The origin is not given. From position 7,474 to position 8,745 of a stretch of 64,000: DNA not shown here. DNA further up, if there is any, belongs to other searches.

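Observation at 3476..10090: Expanded His-Xaa-Ser (Hxs) radical-SAM peptide operon: ten coupled genes, about half outside the described HxsABCD core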

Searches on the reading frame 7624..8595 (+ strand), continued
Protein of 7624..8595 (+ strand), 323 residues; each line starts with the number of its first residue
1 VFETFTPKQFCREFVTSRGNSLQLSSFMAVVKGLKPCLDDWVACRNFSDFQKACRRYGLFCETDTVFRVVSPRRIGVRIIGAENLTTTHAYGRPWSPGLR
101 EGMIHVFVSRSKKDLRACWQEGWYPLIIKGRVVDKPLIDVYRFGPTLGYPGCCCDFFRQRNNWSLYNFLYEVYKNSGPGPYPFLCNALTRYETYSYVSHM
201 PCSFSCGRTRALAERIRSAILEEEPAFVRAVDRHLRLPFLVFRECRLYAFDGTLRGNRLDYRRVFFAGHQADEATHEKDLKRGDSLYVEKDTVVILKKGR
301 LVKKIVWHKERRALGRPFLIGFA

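Call 30: search_protein_families(library=ncbifam, proteins=[L001:4306-4683:+, L001:4673-4912:+, L001:4903-6351:+, L001:6348-7016:+, L001:7027-7374:+, L001:7368-8465:+, L001:8551-9531:+, L001:11453-12415:+, L001:13190-14152:+, L001:14154-15044:+], max_evalue=0.001)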
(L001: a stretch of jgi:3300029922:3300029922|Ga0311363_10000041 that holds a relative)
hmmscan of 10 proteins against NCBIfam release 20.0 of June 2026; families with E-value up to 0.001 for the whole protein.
L001:4306-4683:+ (125 aa): 1 family
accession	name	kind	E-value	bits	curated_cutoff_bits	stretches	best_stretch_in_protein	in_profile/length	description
TIGR03976.1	chp_LLNDYxLRE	equivalog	1.6e-18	66.8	50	1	7-94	2-86/90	His-Xaa-Ser system protein HxsD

L001:4673-4912:+ (79 aa): 1 family
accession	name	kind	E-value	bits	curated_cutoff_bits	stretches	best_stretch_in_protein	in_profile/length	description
NF038315.1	HxsD_rel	equivalog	9.8e-13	48.1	41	1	17-76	3-62/62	HxsD-like protein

L001:4903-6351:+ (482 aa): 50 families (the best 25 are shown)
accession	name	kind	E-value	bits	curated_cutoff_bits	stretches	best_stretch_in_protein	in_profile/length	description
TIGR03978.1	rSAM_paired_1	equivalog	2.8e-139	464.8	370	1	15-478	2-466/466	His-Xaa-Ser system radical SAM maturase HxsB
NF047865.1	rSAM_PapB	equivalog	4.9e-31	108.2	340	1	96-443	7-327/330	PapB family radical SAM/SPASM ranthipeptide maturase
TIGR04064.1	rSAM_nif11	equivalog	1.1e-26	93.6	518.7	1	96-461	82-429/459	nif11-like peptide radical SAM maturase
TIGR03906.1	quino_hemo_SAM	equivalog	6.3e-24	84.4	453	1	91-383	91-377/467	quinohemoprotein amine dehydrogenase maturation protein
TIGR04068.1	rSAM_ocin_clost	equivalog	3.3e-23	82.3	500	1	45-240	31-234/462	Cys-rich peptide radical SAM maturase CcpM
TIGR03974.1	rSAM_six_Cys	equivalog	1.1e-22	80.6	425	1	99-453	104-437/451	thioether cross-link-forming SCIFF peptide maturase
NF040492.1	not_ScfB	exception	2.1e-20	73.1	855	1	96-453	97-434/450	ScfB-related radical SAM/SPASM orphan maturase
TIGR03942.1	sulfatase_rSAM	equivalog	2.1e-20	73.1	349.45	1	100-464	9-356/363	anaerobic sulfatase maturase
TIGR04083.1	rSAM_pep_methan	hypoth_equivalog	3.4e-20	72.3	300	1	95-433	3-310/376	TIGR04083 family peptide-modifying radical SAM enzyme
NF035951.1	rSAM_RumMC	equivalog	2.9e-19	69.1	720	1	95-241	115-262/510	RumMC family radical SAM sactipeptide maturase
TIGR04163.1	rSAM_cobopep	equivalog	1.3e-18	67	375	1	99-451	71-405/428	peptide-modifying radical SAM enzyme CbpB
NF041298.1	rSAM_mat_DynA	equivalog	1.7e-18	66.8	450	1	95-449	4-338/356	dynobactin maturation radical SAM/SPASM protein DynA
TIGR04280.1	geopep_mat_rSAM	hypoth_equivalog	3.2e-18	65.9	400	1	26-240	20-232/428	geopeptide radical SAM maturase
NF041707.1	rSAM_YhhB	equivalog_domain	2.6e-17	62.8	445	1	97-435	7-335/369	cyclophane-forming radical SAM/SPASM peptide maturase YhhB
NF038107.1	rSAM_NF038107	equivalog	9.1e-17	60.9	600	1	55-240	47-235/444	Cys-every-fifth radical SAM/SPASM peptide maturase CefB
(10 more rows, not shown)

L001:6348-7016:+ (222 aa): 0 families

L001:7027-7374:+ (115 aa): 1 family
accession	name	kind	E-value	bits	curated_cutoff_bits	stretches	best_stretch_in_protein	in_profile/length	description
NF038309.1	HisXaaSer_A3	equivalog_domain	3.6e-10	39.5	65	1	23-85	2-63/81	His-Xaa-Ser repeat protein HxsA3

L001:7368-8465:+ (365 aa): 69 families (the best 25 are shown)
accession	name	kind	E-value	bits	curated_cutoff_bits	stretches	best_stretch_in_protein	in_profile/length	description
NF047865.1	rSAM_PapB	equivalog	1.5e-37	129.6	340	1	9-314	5-317/330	PapB family radical SAM/SPASM ranthipeptide maturase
TIGR03978.1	rSAM_paired_1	equivalog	1.4e-25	90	370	1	11-155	87-239/466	His-Xaa-Ser system radical SAM maturase HxsB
TIGR04068.1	rSAM_ocin_clost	equivalog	2.9e-25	89.1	500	1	11-159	88-251/462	Cys-rich peptide radical SAM maturase CcpM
TIGR04115.1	rSAM_Cxxx_rpt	equivalog_domain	9.4e-24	84.5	350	1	11-337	6-348/359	radical SAM peptide maturase, CXXX-repeat target family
TIGR04064.1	rSAM_nif11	equivalog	3.8e-23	81.9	518.7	1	7-168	78-248/459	nif11-like peptide radical SAM maturase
NF041707.1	rSAM_YhhB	equivalog_domain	4.6e-21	75.1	445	1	12-199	7-210/369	cyclophane-forming radical SAM/SPASM peptide maturase YhhB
NF041298.1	rSAM_mat_DynA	equivalog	3.2e-20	72.4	450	1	14-312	8-318/356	dynobactin maturation radical SAM/SPASM protein DynA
TIGR03974.1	rSAM_six_Cys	equivalog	3.4e-19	69.1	425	1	12-208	102-308/451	thioether cross-link-forming SCIFF peptide maturase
TIGR03942.1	sulfatase_rSAM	equivalog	4.1e-19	68.9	349.45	1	15-312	9-321/363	anaerobic sulfatase maturase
TIGR03906.1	quino_hemo_SAM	equivalog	1.4e-18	66.8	453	1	13-139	100-236/467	quinohemoprotein amine dehydrogenase maturation protein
TIGR04280.1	geopep_mat_rSAM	hypoth_equivalog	2.8e-18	66.1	400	1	10-154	87-241/428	geopeptide radical SAM maturase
NF038170.1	lachnocin_rSAM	equivalog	4.7e-18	65.3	550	1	4-188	73-272/440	lachnocin radical SAM maturase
TIGR04269.1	SAM_SPASM_FxsB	subfamily_domain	9.1e-17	61.1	370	1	9-194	4-206/363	FxsB family cyclophane-forming radical SAM/SPASM peptide maturase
TIGR04084.1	rSAM_AF0577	subfamily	2.6e-16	59.5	225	1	11-258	1-245/347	TIGR04084 family radical SAM/SPASM domain-containing protein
NF035951.1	rSAM_RumMC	equivalog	4.4e-16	58.6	720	1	12-185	117-301/510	RumMC family radical SAM sactipeptide maturase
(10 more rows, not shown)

L001:8551-9531:+ (326 aa): 27 families (the best 25 are shown)
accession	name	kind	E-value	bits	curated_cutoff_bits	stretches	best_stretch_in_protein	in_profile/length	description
NF047865.1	rSAM_PapB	equivalog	1.6e-21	76.9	340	1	1-181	33-214/330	PapB family radical SAM/SPASM ranthipeptide maturase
TIGR03978.1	rSAM_paired_1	equivalog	2.8e-21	75.8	370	1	4-139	117-256/466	His-Xaa-Ser system radical SAM maturase HxsB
TIGR04064.1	rSAM_nif11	equivalog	9.7e-20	70.7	518.7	1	3-97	110-206/459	nif11-like peptide radical SAM maturase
TIGR04068.1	rSAM_ocin_clost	equivalog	3.7e-19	69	500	1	1-109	117-231/462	Cys-rich peptide radical SAM maturase CcpM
TIGR03974.1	rSAM_six_Cys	equivalog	3.5e-18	65.7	425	1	1-173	128-302/451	thioether cross-link-forming SCIFF peptide maturase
TIGR03906.1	quino_hemo_SAM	equivalog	1.1e-13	50.7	453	1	1-97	125-223/467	quinohemoprotein amine dehydrogenase maturation protein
NF040492.1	not_ScfB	exception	2.6e-13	49.7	855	1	1-155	126-286/450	ScfB-related radical SAM/SPASM orphan maturase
NF035951.1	rSAM_RumMC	equivalog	1.5e-12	46.9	720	1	1-125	146-274/510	RumMC family radical SAM sactipeptide maturase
NF038170.1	lachnocin_rSAM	equivalog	9e-12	44.6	550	1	4-102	112-215/440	lachnocin radical SAM maturase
TIGR04148.1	GG_samocin_CFB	equivalog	1.2e-10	41.2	300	1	16-108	74-168/411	radical SAM peptide maturase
TIGR03942.1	sulfatase_rSAM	equivalog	8e-10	38.3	349.45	1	23-161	57-196/363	anaerobic sulfatase maturase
NF033640.1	N_Twi_rSAM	subfamily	4.1e-09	36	170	1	7-146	160-302/398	twitch domain-containing radical SAM protein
TIGR04115.1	rSAM_Cxxx_rpt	equivalog_domain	7.4e-09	35.5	350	1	1-177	30-218/359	radical SAM peptide maturase, CXXX-repeat target family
NF041707.1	rSAM_YhhB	equivalog_domain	1.8e-08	33.7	445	1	25-98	63-135/369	cyclophane-forming radical SAM/SPASM peptide maturase YhhB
NF041298.1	rSAM_mat_DynA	equivalog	2.9e-07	29.8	450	1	26-135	58-169/356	dynobactin maturation radical SAM/SPASM protein DynA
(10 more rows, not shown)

L001:11453-12415:+ (320 aa): 56 families (the best 25 are shown)
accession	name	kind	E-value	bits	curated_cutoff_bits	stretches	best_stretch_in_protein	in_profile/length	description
NF038332.1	rSAM_rare_HxsC4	exception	1.3e-28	100.2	500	1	14-177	16-186/335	radical SAM protein HxsC4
TIGR02668.1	moaA_archaeal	equivalog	1.1e-22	80.4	325.25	1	19-175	17-176/303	GTP 3',8-cyclase MoaA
TIGR03977.1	rSAM_pair_HxsC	equivalog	1.3e-22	80.1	267.9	1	16-246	29-264/292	His-Xaa-Ser system radical SAM maturase HxsC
TIGR04054.1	rSAM_NirJ1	equivalog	3e-20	72.2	650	1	3-226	26-251/387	putative heme d1 biosynthesis radical SAM protein NirJ1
TIGR02666.1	moaA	equivalog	7.1e-20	71.2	284.05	1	19-184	17-189/336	GTP 3',8-cyclase MoaA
NF001199.0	PRK00164.2-1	equivalog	4e-19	68.9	231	1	19-174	19-177/308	GTP 3',8-cyclase MoaA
TIGR04055.1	rSAM_NirJ2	equivalog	6.1e-18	65.4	500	1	19-213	7-202/326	putative heme d1 biosynthesis radical SAM protein NirJ2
NF045646.2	rSAM_Se_TrsS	equivalog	1.1e-17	63.8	490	1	19-180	93-261/441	radical SAM (seleno)protein TrsS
NF045702.1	rSAM_GDGT_ether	equivalog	3.3e-17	62.3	450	1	14-168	88-249/486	tetraether lipid synthase Tes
TIGR04133.1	rSAM_w_lipo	hypoth_equivalog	4.7e-17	62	425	1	21-213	33-230/350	TIGR04133 family radical SAM/SPASM protein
TIGR04466.1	rSAM_BlsE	equivalog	2.3e-16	60.1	400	1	15-178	6-168/327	cytosylglucuronate decarboxylase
NF038283.1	viperin_w_prok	equivalog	1.5e-15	57.1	180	1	20-176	10-179/281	viperin family antiviral radical SAM protein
TIGR04053.2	TIGR04053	equivalog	1.7e-15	57.2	395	1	20-213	16-212/366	TIGR04053 family radical SAM/SPASM domain-containing protein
TIGR04347.1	pseudo_SAM_Halo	equivalog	1.8e-15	57.2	525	1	14-185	40-210/390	TIGR04347 family pseudo-SAM/SPASM protein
TIGR04545.1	rSAM_ahbD_hemeb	equivalog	2.2e-15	56.9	500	1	20-210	8-200/339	heme b synthase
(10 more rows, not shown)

L001:13190-14152:+ (320 aa): 32 families (the best 25 are shown)
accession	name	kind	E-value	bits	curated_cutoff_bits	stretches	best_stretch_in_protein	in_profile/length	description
NF038332.1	rSAM_rare_HxsC4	exception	3.9e-18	65.7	500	1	21-196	20-193/335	radical SAM protein HxsC4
TIGR03977.1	rSAM_pair_HxsC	equivalog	1.8e-17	63.2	267.9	1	10-281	22-289/292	His-Xaa-Ser system radical SAM maturase HxsC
TIGR04317.1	W_rSAM_matur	equivalog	1.1e-13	51.1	380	1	19-199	8-186/349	tungsten cofactor oxidoreductase radical SAM maturase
TIGR02668.1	moaA_archaeal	equivalog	3.8e-10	39.3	325.25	1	20-201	15-193/303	GTP 3',8-cyclase MoaA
TIGR04251.1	SCM_rSAM_ScmF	equivalog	4.3e-10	39.5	400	1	24-197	13-182/353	SynChlorMet cassette radical SAM/SPASM protein ScmF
TIGR04546.1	rSAM_ahbC_deAc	equivalog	6.9e-10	38.3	650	1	12-151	36-175/390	12,18-didecarboxysiroheme deacetylase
TIGR04347.1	pseudo_SAM_Halo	equivalog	1.3e-09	37.9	525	1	13-194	35-209/390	TIGR04347 family pseudo-SAM/SPASM protein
TIGR04303.1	GeoRSP_rSAM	equivalog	1.6e-09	37.8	400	1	20-227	10-208/325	GeoRSP system radical SAM/SPASM protein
TIGR03962.1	mycofact_rSAM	equivalog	1.7e-09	37.3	265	1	21-207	18-198/339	mycofactocin radical SAM maturase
NF038283.1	viperin_w_prok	equivalog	3.9e-09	36.1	180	1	23-197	10-191/281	viperin family antiviral radical SAM protein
NF001199.0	PRK00164.2-1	equivalog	1.1e-08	34.7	231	1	19-149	16-146/308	GTP 3',8-cyclase MoaA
NF012164.0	AlbA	equivalog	1.4e-08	33.6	850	1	20-195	118-286/442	subtilosin maturase AlbA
TIGR04055.1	rSAM_NirJ2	equivalog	2.5e-08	33.8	500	1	24-153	9-138/326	putative heme d1 biosynthesis radical SAM protein NirJ2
TIGR04054.1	rSAM_NirJ1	equivalog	4.1e-08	32.2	650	1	25-195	46-208/387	putative heme d1 biosynthesis radical SAM protein NirJ1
NF033640.1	N_Twi_rSAM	subfamily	1.2e-07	31.2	170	1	53-224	166-333/398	twitch domain-containing radical SAM protein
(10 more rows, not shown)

L001:14154-15044:+ (296 aa): 0 families

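Call 33: predict_structure(alignment_id=A1)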
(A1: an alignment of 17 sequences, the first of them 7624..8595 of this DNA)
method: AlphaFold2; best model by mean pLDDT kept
length: 323 residues; sequences in the alignment: 17
mean_pLDDT: 75.4   pTM: 0.75
mean pLDDT of the five models: 75.4, 75.3, 71.8, 71.6, 70.7
residues with pLDDT >= 90: 96; 70-90: 111; 50-70: 69; < 50: 47
segments of 3 or more residues with pLDDT < 50: 84-90, 125-127, 134-140, 161-178, 181-187
pLDDT, mean of each block of 10 residues (from residue 1): 79 90 88 89 90 96 73 57 46 71 87 84 53 47 67 67 44 44 48 59 67 90 91 86 80 93 83 86 95 95 92 78 73
secondary structure, 60 per line:
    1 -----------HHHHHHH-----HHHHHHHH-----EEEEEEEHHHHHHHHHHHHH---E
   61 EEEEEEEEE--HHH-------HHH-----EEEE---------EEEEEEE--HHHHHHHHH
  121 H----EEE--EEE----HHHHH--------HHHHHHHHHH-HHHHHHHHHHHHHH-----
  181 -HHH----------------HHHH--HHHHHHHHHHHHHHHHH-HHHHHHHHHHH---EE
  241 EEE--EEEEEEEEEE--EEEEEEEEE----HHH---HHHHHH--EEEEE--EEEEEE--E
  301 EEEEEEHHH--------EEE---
elements in order: H12-18 H24-31 E37-43 H44-56 E60-69 E90-93 E103-109 H112-121 E126-128 E131-133 H138-142 H151-160 H162-175 H201-204 H207-223 H225-235 E239-243 E246-255 E258-266 H277-282 E285-289 E292-297 E300-306 E318-320

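Call 36: find_related_loci(query=A1, collection=genome_contigs, flank=10000)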
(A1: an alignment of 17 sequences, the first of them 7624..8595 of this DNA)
Query A1 (323 aa) in genome_contigs; peptide patterns used: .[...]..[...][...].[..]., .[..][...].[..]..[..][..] (x = any residue, [..] = any of these).
66 stretches matched a pattern; 27 encode a relative of the query (tblastn E <= 1e-3); 27 distinct loci.
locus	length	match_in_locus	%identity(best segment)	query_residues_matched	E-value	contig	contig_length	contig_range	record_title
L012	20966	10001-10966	64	1-322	7e-147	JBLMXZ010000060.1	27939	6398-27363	MAG: Deltaproteobacteria bacterium isolate MAG242 PRJNA957066_bin24_renamed_59, whole genome shotgun sequence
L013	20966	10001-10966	50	1-322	6e-113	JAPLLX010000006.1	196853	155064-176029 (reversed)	MAG: Candidatus Omnitrophota bacterium isolate LacPavin_0920_WC90_MAG_43_22 LacPavin_0920_WC90_scaffold_868978, whole ge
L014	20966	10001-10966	50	1-322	2e-112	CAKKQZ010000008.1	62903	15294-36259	Omnitrophica bacterium GWA2_41_15 isolate Hainich-H51-bin231-1 genome assembly, contig: H51-bin231_1_Hain_H51_02um_R1_10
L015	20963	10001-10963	47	1-322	4e-108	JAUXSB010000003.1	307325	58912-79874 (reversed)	MAG: Candidatus Omnitrophota bacterium isolate C12_metabat.bin.33_sub C12_k141_645004, whole genome shotgun sequence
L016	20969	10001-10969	48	1-323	5e-108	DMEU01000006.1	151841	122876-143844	MAG TPA_asm: Candidatus Omnitrophota bacterium isolate UBA9636 contig_517, whole genome shotgun sequence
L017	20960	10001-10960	43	3-322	1e-91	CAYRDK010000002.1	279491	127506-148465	MAG TPA_asm: uncultured Planctomycetia bacterium isolate binchicken_co266_257 genome assembly, contig: NODE_59_length_27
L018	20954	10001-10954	41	1-323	2e-84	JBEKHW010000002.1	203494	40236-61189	MAG: Candidatus Omnitrophota bacterium isolate SPRUCE 286 SPRUCE_286_2, whole genome shotgun sequence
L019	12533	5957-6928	44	1-322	5e-84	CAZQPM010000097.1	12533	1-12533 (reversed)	MAG TPA_asm: uncultured Burkholderiales bacterium isolate SRP216815_co1_43 genome assembly, contig: NODE_6520_length_125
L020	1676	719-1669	39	1-322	6e-86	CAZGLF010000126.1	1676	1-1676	MAG TPA_asm: uncultured Planctomycetia bacterium isolate SRP141376_co2_388 genome assembly, contig: NODE_104968_length_1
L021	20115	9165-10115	40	2-322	2e-79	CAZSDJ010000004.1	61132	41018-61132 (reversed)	MAG TPA_asm: uncultured Planctomycetia bacterium isolate SRP141376_co2_332 genome assembly, contig: NODE_1256_length_611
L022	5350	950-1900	39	2-322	1e-79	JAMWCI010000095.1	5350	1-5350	MAG: Candidatus Omnitrophota bacterium isolate JZ-4.bins.180.201808 NODE_45969_length_5350_cov_1.158913, whole genome sh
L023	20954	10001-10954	38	1-323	9e-79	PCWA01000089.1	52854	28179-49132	MAG: Candidatus Omnitrophica bacterium CG11_big_fil_rev_8_21_14_0_20_42_13 CG11_8_21_14_0.20_scaffold_799_c, whole genom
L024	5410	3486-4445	40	1-323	8e-79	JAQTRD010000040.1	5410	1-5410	MAG: Candidatus Colwellbacteria bacterium isolate STB_155 NODE_47698_length_5410_cov_1.906493_Sandtown_B, whole genome s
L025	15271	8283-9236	39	1-323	3e-78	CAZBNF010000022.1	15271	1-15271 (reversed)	MAG TPA_asm: uncultured Planctomycetia bacterium isolate SRP178699_co1_432 genome assembly, contig: NODE_4989_length_152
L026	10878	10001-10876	41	4-297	2e-76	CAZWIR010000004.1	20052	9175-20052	MAG TPA_asm: uncultured Planctomycetia bacterium isolate binchicken_co9_194 genome assembly, contig: NODE_945_length_200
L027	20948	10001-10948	39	4-323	5e-72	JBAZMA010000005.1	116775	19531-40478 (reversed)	MAG: Candidatus Omnitrophota bacterium isolate SO_2017_LW4_3 scaffold_509_c1_LW137-91_2017, whole genome shotgun sequenc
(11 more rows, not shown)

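Call 37: fold_search(model_id=the predicted structure, library=pdb)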
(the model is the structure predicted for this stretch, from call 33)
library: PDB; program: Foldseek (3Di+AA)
matches with E <= 10: 346; with E <= 0.001: 0
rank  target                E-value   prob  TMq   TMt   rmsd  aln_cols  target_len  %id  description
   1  2kts_MODEL_1_A        6.4e-02  0.47  0.13  0.27   7.9       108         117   10  NMR structure of the protein NP_415897.1 (released 2010-02-23)
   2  2guk_A                1.1e-01  0.97  0.26  0.67   4.8       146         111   14  Crystal Structure of the Conserved Protein of Unknown Function from Porphyromonas gingivalis (released 2006-05-30)
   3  2guk_B                1.7e-01  0.91  0.26  0.66   4.6       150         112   13  Crystal Structure of the Conserved Protein of Unknown Function from Porphyromonas gingivalis (released 2006-05-30)
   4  2as0_A                6.6e-01  0.10  0.14  0.11   8.0       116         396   11  Crystal Structure of PH1915 (APC 5817): A Hypothetical RNA Methyltransferase (released 2005-09-20)
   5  3pgg_A                6.6e-01  0.08  0.09  0.29  12.6        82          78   15  Crystal structure of cryptosporidium parvum u6 snrna-associated sm-like protein lsm5 (released 2011-02-02)
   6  4w8x                  8.4e-01  0.03  0.11  0.10  15.6       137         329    6  Crystal Structure of Cmr1 from Pyrococcus furiosus bound to a nucleotide (released 2014-10-15)
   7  9l5r_c                9.5e-01  0.07  0.09  0.25  13.0        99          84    8  Cryo-EM structure of the thermophile spliceosome (state ILS) (released 2025-03-12)
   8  2jd4_A                9.5e-01  0.07  0.10  0.09  12.2       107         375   12  Mouse laminin alpha1 chain, domains LG4-5 (released 2007-02-27)
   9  6pyb                  1.0e+00  0.11  0.12  0.19  10.2        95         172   14  Sex Hormone-binding globulin mutant E176K in complex with DVT (released 2019-12-25)
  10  7cxd_A                1.1e+00  0.10  0.12  0.23  10.9       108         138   10  Xray structure of rat Galectin-3 CRD in complex with TD-139 belonging to P121 space group (released 2021-09-01)
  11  7nia_A                1.2e+00  0.11  0.16  0.24   8.0       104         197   16  Crystal structure of the human METTL3-METTL14 complex with compound UOZ059a (released 2021-10-20)
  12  1lho                  1.3e+00  0.09  0.12  0.18  10.2       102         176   14  CRYSTAL STRUCTURE OF THE N-TERMINAL LG-DOMAIN OF SHBG IN COMPLEX WITH 5ALPHA-ANDROSTANE-3BETA,17BETA-DIOL (released 2002-10-23)
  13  3jcr_S                1.3e+00  0.03  0.08  0.20   9.8        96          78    9  3D structure determination of the human*U4/U6.U5* tri-snRNP complex (released 2016-03-09)
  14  5tey_A                1.4e+00  0.10  0.16  0.23   8.5       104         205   14  Human METTL3-METTL14 complex (released 2016-11-23)
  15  1lhv                  1.4e+00  0.09  0.12  0.19  10.0        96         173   14  CRYSTAL STRUCTURE OF THE N-TERMINAL LG-DOMAIN OF SHBG IN COMPLEX WITH NORGESTREL (released 2002-10-23)
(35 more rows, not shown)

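Call 39: search_protein_representatives(alignment_id=A1)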
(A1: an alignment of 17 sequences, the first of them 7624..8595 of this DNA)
Query: 17 sequences, 323 profile positions. Proteins with E-value up to 0.001 (for the whole library): 1766; up to 1e-10: 541; up to 1e-30: 94. The best 150 are listed.
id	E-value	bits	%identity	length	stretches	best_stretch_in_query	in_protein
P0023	1.3e-129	448.6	-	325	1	3-323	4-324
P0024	4.5e-125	433.6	-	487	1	1-323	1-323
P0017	5.4e-111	387.4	-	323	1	12-323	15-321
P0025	5.0e-109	380.9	-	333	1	2-322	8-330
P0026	6.1e-105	367.5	-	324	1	1-323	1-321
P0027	2.2e-104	365.6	-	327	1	1-322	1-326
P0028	1.4e-103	363.0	-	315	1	2-312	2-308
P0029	1.0e-102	360.2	-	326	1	1-322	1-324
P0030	6.1e-100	351.0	-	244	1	84-323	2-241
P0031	3.0e-96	338.9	-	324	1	6-322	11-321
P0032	1.9e-95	336.3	-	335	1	2-310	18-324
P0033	4.5e-86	305.5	-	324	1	3-322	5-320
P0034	1.2e-85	304.1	-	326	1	3-310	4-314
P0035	4.1e-85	302.3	-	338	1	13-321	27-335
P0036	6.3e-84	298.4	-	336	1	13-322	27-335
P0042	1.3e-78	281.0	-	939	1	13-322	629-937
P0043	1.3e-78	280.9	-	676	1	10-309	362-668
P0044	3.2e-78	279.6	-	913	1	14-322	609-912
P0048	1.4e-74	267.7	-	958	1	2-322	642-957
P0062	5.2e-63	229.7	-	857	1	10-322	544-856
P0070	7.0e-61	222.7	-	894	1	4-255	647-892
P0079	7.6e-56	206.1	-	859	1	2-256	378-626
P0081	3.8e-55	203.9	-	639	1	16-322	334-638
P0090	6.0e-52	193.3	-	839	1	12-268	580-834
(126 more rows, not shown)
